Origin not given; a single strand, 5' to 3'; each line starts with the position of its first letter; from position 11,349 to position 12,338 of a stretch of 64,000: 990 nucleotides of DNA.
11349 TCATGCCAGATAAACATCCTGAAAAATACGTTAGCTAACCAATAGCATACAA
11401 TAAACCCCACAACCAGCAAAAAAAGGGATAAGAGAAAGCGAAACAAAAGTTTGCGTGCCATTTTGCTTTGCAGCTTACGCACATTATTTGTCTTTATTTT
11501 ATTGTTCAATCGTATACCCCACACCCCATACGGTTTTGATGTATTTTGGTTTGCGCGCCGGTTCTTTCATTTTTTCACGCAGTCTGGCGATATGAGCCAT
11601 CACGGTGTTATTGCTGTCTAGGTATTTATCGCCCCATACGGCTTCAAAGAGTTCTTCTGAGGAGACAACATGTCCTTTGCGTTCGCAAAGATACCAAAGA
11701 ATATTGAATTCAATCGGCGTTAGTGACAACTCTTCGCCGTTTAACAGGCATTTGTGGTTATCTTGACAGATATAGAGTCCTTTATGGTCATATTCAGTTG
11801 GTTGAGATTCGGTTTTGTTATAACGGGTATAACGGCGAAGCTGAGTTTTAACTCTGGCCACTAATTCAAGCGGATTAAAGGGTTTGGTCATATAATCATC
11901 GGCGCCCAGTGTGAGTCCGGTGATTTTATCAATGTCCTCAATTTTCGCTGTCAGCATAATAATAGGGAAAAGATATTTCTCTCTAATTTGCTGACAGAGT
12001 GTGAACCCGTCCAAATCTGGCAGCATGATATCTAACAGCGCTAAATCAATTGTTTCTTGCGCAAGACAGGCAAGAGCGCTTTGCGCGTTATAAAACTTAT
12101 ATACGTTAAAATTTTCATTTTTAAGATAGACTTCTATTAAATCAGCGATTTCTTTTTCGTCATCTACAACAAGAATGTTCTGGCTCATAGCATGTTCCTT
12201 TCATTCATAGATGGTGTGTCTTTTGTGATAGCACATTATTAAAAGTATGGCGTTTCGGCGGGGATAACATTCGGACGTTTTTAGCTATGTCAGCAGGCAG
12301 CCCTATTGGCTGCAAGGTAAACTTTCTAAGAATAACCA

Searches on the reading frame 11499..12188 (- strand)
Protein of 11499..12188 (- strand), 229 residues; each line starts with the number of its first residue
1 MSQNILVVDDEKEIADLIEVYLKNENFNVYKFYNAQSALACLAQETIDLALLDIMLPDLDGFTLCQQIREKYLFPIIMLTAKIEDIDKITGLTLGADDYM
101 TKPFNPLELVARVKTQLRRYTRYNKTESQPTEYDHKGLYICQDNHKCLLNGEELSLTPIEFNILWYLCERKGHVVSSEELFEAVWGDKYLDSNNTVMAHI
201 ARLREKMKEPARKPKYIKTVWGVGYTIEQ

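Call 34: search_protein_families(library=pfam, proteins=[window:11499-12188:-], max_evalue=0.00001)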
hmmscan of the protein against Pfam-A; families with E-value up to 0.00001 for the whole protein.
window:11499-12188:- (229 aa): 2 families
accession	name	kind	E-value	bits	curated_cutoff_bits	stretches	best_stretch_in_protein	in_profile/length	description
PF00072.30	Response_reg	-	7.6e-29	100.6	30.2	1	5-114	1-111/111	Response regulator receiver domain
PF00486.34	Trans_reg_C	-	1.1e-27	96.3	26.2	1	151-226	1-76/77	Transcriptional regulatory protein, C terminal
